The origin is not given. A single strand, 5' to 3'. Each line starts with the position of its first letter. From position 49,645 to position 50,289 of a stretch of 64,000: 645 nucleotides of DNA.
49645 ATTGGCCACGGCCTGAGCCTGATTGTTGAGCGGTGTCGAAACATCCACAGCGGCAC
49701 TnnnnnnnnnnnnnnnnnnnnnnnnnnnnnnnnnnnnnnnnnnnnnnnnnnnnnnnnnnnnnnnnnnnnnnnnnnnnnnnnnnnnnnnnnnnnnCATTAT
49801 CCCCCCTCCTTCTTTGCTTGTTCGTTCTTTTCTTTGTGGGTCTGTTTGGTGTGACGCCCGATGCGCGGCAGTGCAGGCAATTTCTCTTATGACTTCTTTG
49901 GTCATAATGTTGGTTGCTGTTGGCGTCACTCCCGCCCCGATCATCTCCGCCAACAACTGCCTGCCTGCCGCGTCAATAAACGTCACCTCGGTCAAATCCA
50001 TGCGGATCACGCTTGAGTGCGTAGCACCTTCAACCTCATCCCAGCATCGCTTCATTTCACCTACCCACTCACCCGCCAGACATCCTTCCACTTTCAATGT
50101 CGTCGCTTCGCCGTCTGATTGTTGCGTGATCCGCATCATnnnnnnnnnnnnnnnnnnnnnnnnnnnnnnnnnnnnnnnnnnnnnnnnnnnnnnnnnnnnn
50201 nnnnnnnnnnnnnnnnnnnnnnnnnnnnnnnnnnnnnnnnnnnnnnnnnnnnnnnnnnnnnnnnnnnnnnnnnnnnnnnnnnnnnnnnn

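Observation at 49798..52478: Sigma-54/FhlA-like activator module wired to an EmrAB-TolC efflux operon, with a textbook -24/-12 promoter and TGTCGAA upstream activator sequence (UAS) array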

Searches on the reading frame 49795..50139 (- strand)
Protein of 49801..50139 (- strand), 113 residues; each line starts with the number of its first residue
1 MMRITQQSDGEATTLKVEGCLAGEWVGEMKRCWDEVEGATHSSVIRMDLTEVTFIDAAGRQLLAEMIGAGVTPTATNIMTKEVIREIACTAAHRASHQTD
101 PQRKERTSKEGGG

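Call 8: search_protein_families(library=pfam, proteins=[window:49801-50139:-], max_evalue=10)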
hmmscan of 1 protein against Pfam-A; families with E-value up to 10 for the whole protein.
seq(113 aa): 2 families
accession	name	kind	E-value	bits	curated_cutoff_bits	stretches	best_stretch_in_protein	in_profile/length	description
PF13466.11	STAS_2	-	0.00064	20.3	29.2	1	30-66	13-50/80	STAS domain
PF01740.26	STAS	-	0.002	18.3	22.6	1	10-67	8-65/106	STAS domain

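Call 28: find_related_loci(query=A2, collection=metagenome_contigs, flank=6000)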
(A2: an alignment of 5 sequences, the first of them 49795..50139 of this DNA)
Query A2 (115 aa) in metagenome_contigs; peptide patterns used: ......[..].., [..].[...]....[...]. (x = any residue, [..] = any of these).
159 stretches matched a pattern; 35 encode a relative of the query (tblastn E <= 1e-3); 35 distinct loci.
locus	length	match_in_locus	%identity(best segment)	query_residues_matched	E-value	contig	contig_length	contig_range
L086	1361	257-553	60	1-99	2e-38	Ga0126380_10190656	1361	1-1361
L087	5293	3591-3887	60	1-99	5e-37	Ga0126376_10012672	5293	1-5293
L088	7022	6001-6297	59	1-99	1e-36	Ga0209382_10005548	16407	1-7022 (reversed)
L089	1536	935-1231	56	1-99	3e-36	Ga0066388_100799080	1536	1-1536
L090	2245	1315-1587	60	1-91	5e-36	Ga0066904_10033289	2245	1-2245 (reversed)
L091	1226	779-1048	61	1-90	5e-37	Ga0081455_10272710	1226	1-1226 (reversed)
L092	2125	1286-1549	61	1-88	1e-35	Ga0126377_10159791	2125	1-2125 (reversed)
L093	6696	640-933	57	1-98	6e-35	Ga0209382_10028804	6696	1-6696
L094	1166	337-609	60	1-91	6e-36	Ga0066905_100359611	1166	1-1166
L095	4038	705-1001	56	1-99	6e-35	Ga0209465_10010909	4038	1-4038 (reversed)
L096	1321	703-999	57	1-99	2e-35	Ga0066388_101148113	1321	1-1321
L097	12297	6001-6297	57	1-99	4e-35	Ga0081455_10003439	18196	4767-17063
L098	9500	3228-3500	59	1-91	6e-35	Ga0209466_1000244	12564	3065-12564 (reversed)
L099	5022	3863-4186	52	1-108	3e-34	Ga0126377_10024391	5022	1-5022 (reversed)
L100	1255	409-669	61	1-87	5e-35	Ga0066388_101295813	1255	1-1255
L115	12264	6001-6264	40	1-88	7e-15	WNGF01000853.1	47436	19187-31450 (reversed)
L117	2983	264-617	32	1-113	1e-13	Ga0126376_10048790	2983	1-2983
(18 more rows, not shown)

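Call 34: search_protein_families(library=pfam, proteins=[L115:4165-5775:-, L115:5980-6294:+, L115:6291-7706:+, L115:7873-9012:+, L115:9013-12096:+, L117:264-620:+], max_evalue=0.01)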
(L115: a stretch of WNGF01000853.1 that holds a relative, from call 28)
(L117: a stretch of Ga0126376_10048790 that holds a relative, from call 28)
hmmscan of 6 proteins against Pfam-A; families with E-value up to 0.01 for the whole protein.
L115:4165-5775:- (536 aa): 12 families
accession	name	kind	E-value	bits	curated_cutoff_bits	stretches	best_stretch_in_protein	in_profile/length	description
PF00158.32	Sigma54_activat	-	4.3e-71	238.5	20.2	1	214-381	1-168/168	Sigma-54 interaction domain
PF25601.1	AAA_lid_14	-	2.7e-26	91.6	27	1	386-452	1-67/87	AAA+ ATPase lid domain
PF14532.12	Sigma54_activ_2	-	2.2e-18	67.2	25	1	215-385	1-138/138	Sigma-54 interaction domain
PF13185.12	GAF_2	-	7.7e-12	46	28.6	1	36-178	2-135/136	GAF domain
PF01590.32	GAF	-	4.5e-11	43.8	22.4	1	37-178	1-133/133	GAF domain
PF07728.20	AAA_5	-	2.9e-06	27.8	22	1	238-356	2-123/139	AAA domain (dynein-related subfamily)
PF02954.25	HTH_8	-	8.9e-06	25.8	22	1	484-527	2-42/42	Bacterial regulatory protein, Fis family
PF01078.27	Mg_chelatase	-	0.00015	21.7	20.3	0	293-356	93-158/207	Magnesium chelatase, subunit ChlI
PF13492.12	GAF_3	-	0.00024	22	27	1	41-180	5-129/129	GAF domain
PF13191.12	AAA_16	-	0.00054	20.9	32.6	1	219-283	10-78/167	AAA ATPase domain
PF07724.20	AAA_2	-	0.0048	17.4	27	1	237-359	5-128/166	AAA domain (Cdc48 subfamily)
PF00004.35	AAA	-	0.0062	17.4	21.2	0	238-358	1-111/131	ATPase family associated with various cellular activities (AAA)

L115:5980-6294:+ (104 aa): 1 family
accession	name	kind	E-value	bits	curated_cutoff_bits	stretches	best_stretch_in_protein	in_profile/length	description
PF13466.11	STAS_2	-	0.00026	21.5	29.2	1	22-87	1-66/80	STAS domain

L115:6291-7706:+ (471 aa): 1 family
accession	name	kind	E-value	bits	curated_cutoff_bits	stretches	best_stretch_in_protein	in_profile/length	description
PF02321.23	OEP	-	7.5e-45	153.5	22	2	284-466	5-187/187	Outer membrane efflux protein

L115:7873-9012:+ (379 aa): 3 families
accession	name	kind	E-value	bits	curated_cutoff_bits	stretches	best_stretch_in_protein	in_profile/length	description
PF16576.10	HlyD_D23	-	4.8e-29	101.6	30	1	63-273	7-214/214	Barrel-sandwich domain of CusB or HlyD membrane-fusion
PF13437.12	HlyD_3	-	3.1e-15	57.3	22.2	1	169-270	1-106/106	HlyD family secretion protein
PF13533.13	Biotin_lipoyl_2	-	0.0053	17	29.8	1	74-105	1-32/32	Biotin-lipoyl like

L115:9013-12096:+ (1027 aa): 1 family
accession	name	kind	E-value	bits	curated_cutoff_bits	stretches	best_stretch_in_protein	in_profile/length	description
PF00873.25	ACR_tran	-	1.6e-255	850.9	28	1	4-1001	2-1020/1021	AcrB/AcrD/AcrF family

L117:264-620:+ (119 aa): 2 families
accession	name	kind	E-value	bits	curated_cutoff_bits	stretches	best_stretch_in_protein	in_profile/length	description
PF13466.11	STAS_2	-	0.00088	19.8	29.2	1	39-69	21-53/80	STAS domain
PF01740.26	STAS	-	0.0037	17.5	22.6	1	30-69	39-67/106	STAS domain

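Call 51: find_homologous_proteins(query=window:49840-50139:-, max_evalue=0.001)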
Query seq(100 aa) (100 aa): 39 proteins with E <= 0.001 among 42 candidates.
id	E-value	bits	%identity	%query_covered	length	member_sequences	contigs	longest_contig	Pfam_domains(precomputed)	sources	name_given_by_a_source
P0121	3.9e-39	150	73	97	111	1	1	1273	PF13466.13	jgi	jgi:ABC-type transporter Mla MlaB component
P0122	3.1e-33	131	68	91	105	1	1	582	PF13466.13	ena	-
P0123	1.4e-31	126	64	91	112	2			PF01740.27,PF13466.13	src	-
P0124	1.7e-31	126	66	92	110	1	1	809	PF13466.13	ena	-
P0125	2.2e-31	125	62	98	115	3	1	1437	-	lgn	-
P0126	1.5e-30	123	63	91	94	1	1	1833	PF13466.13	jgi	-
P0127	1.8e-30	123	60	99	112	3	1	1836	PF13466.13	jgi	jgi:anti-anti-sigma regulatory factor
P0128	3.8e-30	122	65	89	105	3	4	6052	-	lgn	-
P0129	3.8e-30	122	60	99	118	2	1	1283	PF13466.13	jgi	jgi:anti-anti-sigma regulatory factor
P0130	4.1e-30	121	59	98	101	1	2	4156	PF01740.27,PF13466.13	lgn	-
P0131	4.2e-30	121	59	99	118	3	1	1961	PF13466.13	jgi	jgi:anti-anti-sigma regulatory factor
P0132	1.4e-29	120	58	99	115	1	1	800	-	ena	-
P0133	1.5e-29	120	62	91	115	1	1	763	PF13466.13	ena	-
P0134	1.7e-29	120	60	90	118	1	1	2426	PF13466.13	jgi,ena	-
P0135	2.4e-29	119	59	99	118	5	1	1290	-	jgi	jgi:anti-anti-sigma regulatory factor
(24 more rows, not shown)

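Call 57: search_solved_structures(query=A3, max_evalue=1)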
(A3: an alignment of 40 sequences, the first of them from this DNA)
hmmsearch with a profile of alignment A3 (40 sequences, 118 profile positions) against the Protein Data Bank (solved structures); distinct sequences matched with E-value up to 1: 4.
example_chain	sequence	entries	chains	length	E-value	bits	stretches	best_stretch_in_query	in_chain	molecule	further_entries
1sbo_A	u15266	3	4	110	0.072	16.6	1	8-75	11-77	Putative anti-sigma factor antagonist TM1442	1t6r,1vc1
9y6s_6z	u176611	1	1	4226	0.68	13.4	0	35-73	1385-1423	Dynein heavy chain, putative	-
6xbd_K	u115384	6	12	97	0.78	13.2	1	21-83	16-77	Phospholipid ABC transporter-binding protein MlaB | Lipid asymmetry maintenance protein MlaB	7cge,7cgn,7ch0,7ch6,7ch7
6zy2_B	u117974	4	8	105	0.9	13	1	21-83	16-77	ABC transporter maintaining OM lipid asymmetry, cytoplasmic STAS component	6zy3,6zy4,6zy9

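Call 59: predict_structure(alignment_id=A3)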
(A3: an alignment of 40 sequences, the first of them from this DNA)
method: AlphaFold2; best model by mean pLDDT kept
length: 100 residues; sequences in the alignment: 40
mean_pLDDT: 86.6   pTM: 0.74
mean pLDDT of the five models: 86.6, 85.1, 84.0, 82.6, 64.5
residues with pLDDT >= 90: 50; 70-90: 42; 50-70: 7; < 50: 1
segments of 3 or more residues with pLDDT < 50: none
pLDDT, mean of each block of 10 residues (from residue 1): 87 90 89 84 85 93 91 91 91 65
secondary structure, 60 per line:
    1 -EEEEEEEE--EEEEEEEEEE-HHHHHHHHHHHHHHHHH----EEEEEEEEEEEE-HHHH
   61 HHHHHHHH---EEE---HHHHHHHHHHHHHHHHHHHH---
elements in order: E2-9 E12-21 H23-39 E44-55 H57-68 E72-74 H78-97

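Call 64: fold_search(model_id=the predicted structure, library=pdb)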
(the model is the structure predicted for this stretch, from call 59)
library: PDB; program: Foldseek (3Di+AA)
matches with E <= 10: 1508; with E <= 0.001: 33
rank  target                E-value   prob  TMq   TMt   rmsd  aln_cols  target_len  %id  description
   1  1thn_B                1.0e-05  1.00  0.69  0.62   2.8        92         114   15  Crystal Structures of the ADP and ATP bound forms of the Bacillus Anti-sigma factor SpoIIAB in complex with the Anti-a (released 2004-06-15)
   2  1th8_B                1.9e-05  1.00  0.71  0.63   2.8        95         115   15  Crystal Structures of the ADP and ATP bound forms of the Bacillus Anti-sigma factor SpoIIAB in complex with the Anti-a (released 2004-06-15)
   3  6m36_D                1.9e-05  1.00  0.65  0.65   3.6        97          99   13  The crystal structure of B. subtilis RsbV/RsbW complex in the monoclinic crystal form (released 2020-07-15)
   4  6m36_B                2.0e-05  1.00  0.64  0.64   3.6        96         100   12  The crystal structure of B. subtilis RsbV/RsbW complex in the monoclinic crystal form (released 2020-07-15)
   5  4qtp_A                2.6e-05  1.00  0.75  0.66   2.9       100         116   16  Crystal Structure of an Anti-sigma Factor Antagonist from Mycobacterium paratuberculosis (released 2014-07-16)
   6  1tid_D                4.5e-05  1.00  0.69  0.60   3.2        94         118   15  Crystal Structures of the ADP and ATP bound forms of the Bacillus Anti-sigma factor SpoIIAB in complex with the Anti-a (released 2004-06-15)
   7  1tid_B                6.0e-05  1.00  0.69  0.60   3.2        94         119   15  Crystal Structures of the ADP and ATP bound forms of the Bacillus Anti-sigma factor SpoIIAB in complex with the Anti-a (released 2004-06-15)
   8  8ih8_B                6.4e-05  1.00  0.61  0.53   2.8        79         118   22  anti-sigmaF factor and Anti-sigmaF factor antagonist complex(usfx-RsfB) (released 2024-02-28)
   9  4qtp_B                6.8e-05  1.00  0.75  0.65   2.9       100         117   16  Crystal Structure of an Anti-sigma Factor Antagonist from Mycobacterium paratuberculosis (released 2014-07-16)
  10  1vc1_A                7.3e-05  1.00  0.65  0.59   2.3        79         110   18  Crystal structure of the TM1442 protein from Thermotoga maritima, a homolog of the Bacillus subtilis general stress re (released 2004-09-28)
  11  5ezb_A                7.3e-05  1.00  0.60  0.46   4.7       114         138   15  Chicken prestin STAS domain (released 2015-12-16)
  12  4qtp_D                7.8e-05  1.00  0.76  0.67   2.9       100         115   16  Crystal Structure of an Anti-sigma Factor Antagonist from Mycobacterium paratuberculosis (released 2014-07-16)
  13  6m36_H                1.2e-04  1.00  0.64  0.63   3.6        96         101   12  The crystal structure of B. subtilis RsbV/RsbW complex in the monoclinic crystal form (released 2020-07-15)
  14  6m36_F                1.4e-04  1.00  0.64  0.67   3.4        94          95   12  The crystal structure of B. subtilis RsbV/RsbW complex in the monoclinic crystal form (released 2020-07-15)
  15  6jhk_A                1.5e-04  1.00  0.60  0.53   2.5        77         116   16  Crystal Structure of Bacillus subtilis RsbS (released 2019-09-11)
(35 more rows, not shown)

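Call 71: find_homologous_proteins(query=A5, max_evalue=0.001)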
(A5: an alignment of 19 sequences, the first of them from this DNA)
Query A5 (19 sequences) (100 aa, profile of the alignment): 702 proteins with E <= 0.001 among 5536 candidates; the best 120 are listed.
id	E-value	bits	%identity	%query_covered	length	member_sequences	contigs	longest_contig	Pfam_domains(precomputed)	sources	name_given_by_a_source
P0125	6.9e-38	147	62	98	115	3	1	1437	-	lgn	-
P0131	9.7e-37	143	59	99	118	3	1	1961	PF13466.13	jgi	jgi:anti-anti-sigma regulatory factor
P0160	1.9e-36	142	47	88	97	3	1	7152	-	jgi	jgi:anti-anti-sigma regulatory factor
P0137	4.0e-36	141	57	99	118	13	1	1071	PF13466.13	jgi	jgi:anti-anti-sigma regulatory factor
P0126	4.6e-36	141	63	91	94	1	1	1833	PF13466.13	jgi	-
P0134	5.9e-36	140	60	90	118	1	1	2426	PF13466.13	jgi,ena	-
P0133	6.4e-36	140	62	91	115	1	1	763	PF13466.13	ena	-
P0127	7.4e-36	140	60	99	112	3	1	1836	PF13466.13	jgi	jgi:anti-anti-sigma regulatory factor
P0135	9.8e-36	140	59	99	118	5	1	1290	-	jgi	jgi:anti-anti-sigma regulatory factor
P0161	1.1e-35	139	42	91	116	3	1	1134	-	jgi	jgi:ABC-type transporter Mla MlaB component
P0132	1.2e-35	139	58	99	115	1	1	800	-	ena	-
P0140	1.4e-35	139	57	99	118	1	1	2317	-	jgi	jgi:anti-anti-sigma regulatory factor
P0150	1.5e-35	139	59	91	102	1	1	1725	PF01740.27,PF13466.13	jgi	jgi:ABC-type transporter Mla MlaB component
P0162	2.0e-35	139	43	91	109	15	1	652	-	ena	-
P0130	2.1e-35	139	59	98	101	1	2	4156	PF01740.27,PF13466.13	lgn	-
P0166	1.9e-34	136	46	91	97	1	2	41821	PF13466.13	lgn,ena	-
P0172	6.4e-34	134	45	88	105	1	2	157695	-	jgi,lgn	jgi:ABC-type transporter Mla MlaB component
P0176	1.8e-33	132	43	91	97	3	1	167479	-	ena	-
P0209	1.0e-31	127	47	88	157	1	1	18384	-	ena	-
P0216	2.7e-31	125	47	88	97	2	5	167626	PF13466.13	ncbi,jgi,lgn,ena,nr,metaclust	ncbi:MAG: hypothetical protein DMF84_23350 [Acidobacteria bacterium]|nr:MAG: hypothetical protein DM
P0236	1.0e-30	124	40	99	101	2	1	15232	-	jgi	jgi:anti-anti-sigma regulatory factor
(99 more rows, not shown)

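Call 72: find_encoding_contigs(protein=P0172, flank=7000, max_places=1)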
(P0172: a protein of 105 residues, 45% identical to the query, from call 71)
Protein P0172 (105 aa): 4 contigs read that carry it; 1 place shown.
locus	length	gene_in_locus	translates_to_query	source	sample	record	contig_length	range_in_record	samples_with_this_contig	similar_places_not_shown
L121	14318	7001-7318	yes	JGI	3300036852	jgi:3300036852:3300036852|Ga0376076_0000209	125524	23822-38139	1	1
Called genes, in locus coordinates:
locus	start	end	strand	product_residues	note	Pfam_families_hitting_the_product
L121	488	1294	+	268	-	PF03935:SKN1_KRE6_Sbg1, PF00722:Glyco_hydro_16, PF26113:GH16_XgeA, PF03935:SKN1_KRE6_Sbg1 (weak)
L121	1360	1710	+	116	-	-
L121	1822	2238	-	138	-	-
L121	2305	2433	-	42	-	-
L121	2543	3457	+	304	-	PF04542:Sigma70_r2, PF22029:PhyR_sigma2 (weak), PF08281:Sigma70_r4_2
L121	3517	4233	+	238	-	-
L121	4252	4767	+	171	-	PF05163:DinB, PF12867:DinB_2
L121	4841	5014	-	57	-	PF13561:adh_short_C2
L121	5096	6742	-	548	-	PF01590:GAF, PF13185:GAF_2, PF13492:GAF_3 (weak), PF00158:Sigma54_activat, PF14532:Sigma54_activ_2, PF07728:AAA_5 (weak), PF25601:AAA_lid_14, PF02954:HTH_8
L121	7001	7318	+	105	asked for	-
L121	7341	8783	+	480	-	PF02321:OEP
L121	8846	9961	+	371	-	PF25917:BSH_RND, PF25973:BSH_CzcB (weak), PF25876:HH_MFP_RND, PF25944:Beta-barrel_RND, PF25954:Beta-barrel_RND_2, PF25975:CzcB_C (faint), PF25989:YknX_C (weak)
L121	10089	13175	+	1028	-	PF00873:ACR_tran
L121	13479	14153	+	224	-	PF00072:Response_reg, PF00196:GerE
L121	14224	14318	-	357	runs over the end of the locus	PF13360:PQQ_2 (faint)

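Call 73: find_encoding_contigs(protein=P0176, flank=7000, max_places=1)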
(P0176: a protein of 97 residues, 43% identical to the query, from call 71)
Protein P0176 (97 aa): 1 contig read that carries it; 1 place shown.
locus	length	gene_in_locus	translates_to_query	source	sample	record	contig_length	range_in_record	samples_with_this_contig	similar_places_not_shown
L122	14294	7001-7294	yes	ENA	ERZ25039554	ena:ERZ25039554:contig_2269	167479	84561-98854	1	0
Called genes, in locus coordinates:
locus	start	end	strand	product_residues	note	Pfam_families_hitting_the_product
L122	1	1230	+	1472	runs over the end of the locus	PF13715:CarbopepD_reg_2 (faint), PF17210:SdrD_B, PF17802:SpaA (faint), PF26745:SPM (faint), PF13620:CarboxypepD_reg (weak), PF17210:SdrD_B, PF13620:CarboxypepD_reg (weak), PF17210:SdrD_B, +4 more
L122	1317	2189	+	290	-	PF22814:WelO5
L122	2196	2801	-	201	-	PF05163:DinB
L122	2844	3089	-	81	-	-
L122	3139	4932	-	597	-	PF03098:An_peroxidase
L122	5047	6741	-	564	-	PF01590:GAF, PF13185:GAF_2, PF13492:GAF_3 (weak), PF00158:Sigma54_activat, PF14532:Sigma54_activ_2, PF07728:AAA_5 (weak), PF25601:AAA_lid_14, PF02954:HTH_8 (weak)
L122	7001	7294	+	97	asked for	-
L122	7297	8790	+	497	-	PF02321:OEP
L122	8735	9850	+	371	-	PF25917:BSH_RND, PF25973:BSH_CzcB, PF25876:HH_MFP_RND, PF25944:Beta-barrel_RND, PF25954:Beta-barrel_RND_2, PF25975:CzcB_C (weak), PF25989:YknX_C (weak)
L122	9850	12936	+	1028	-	PF00873:ACR_tran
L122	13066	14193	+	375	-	PF00890:FAD_binding_2, PF01134:GIDA (faint), PF01266:DAO, PF13450:NAD_binding_8 (weak)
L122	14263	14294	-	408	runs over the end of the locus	PF04542:Sigma70_r2, PF08281:Sigma70_r4_2 (faint), PF20239:DUF6596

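Call 74: find_encoding_contigs(protein=P0216, flank=7000, max_places=1)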
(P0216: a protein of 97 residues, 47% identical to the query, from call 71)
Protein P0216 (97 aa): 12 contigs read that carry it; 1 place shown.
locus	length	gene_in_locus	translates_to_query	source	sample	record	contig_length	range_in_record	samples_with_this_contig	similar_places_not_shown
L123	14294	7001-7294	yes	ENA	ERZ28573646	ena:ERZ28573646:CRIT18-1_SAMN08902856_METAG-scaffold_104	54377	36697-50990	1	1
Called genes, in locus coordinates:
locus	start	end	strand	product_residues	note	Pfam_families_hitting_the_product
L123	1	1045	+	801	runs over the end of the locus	PF01315:Ald_Xan_dh_C, PF02738:MoCoBD_1, PF20256:MoCoBD_2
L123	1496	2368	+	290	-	PF00941:FAD_binding_5, PF03450:CO_deh_flav_C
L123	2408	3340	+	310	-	PF13191:AAA_16 (weak), PF13401:AAA_22 (weak), PF00004:AAA, PF07726:AAA_3 (faint), PF07728:AAA_5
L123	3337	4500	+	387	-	PF05762:VWA_CoxE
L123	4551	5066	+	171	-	PF10604:Polyketide_cyc2, PF06240:COXG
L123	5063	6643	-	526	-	PF01590:GAF, PF13185:GAF_2, PF00158:Sigma54_activat, PF14532:Sigma54_activ_2, PF07728:AAA_5 (weak), PF25601:AAA_lid_14, PF02954:HTH_8 (weak)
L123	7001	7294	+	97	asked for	PF13466:STAS_2 (weak)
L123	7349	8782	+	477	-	PF02321:OEP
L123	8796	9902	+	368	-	PF25917:BSH_RND, PF25973:BSH_CzcB (weak), PF25876:HH_MFP_RND, PF25944:Beta-barrel_RND (weak), PF25954:Beta-barrel_RND_2, PF25975:CzcB_C (faint), PF25989:YknX_C (weak)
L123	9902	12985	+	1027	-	PF00873:ACR_tran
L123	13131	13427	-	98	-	PF08808:RES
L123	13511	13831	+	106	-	-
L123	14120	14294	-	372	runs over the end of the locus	PF20434:BD-FAE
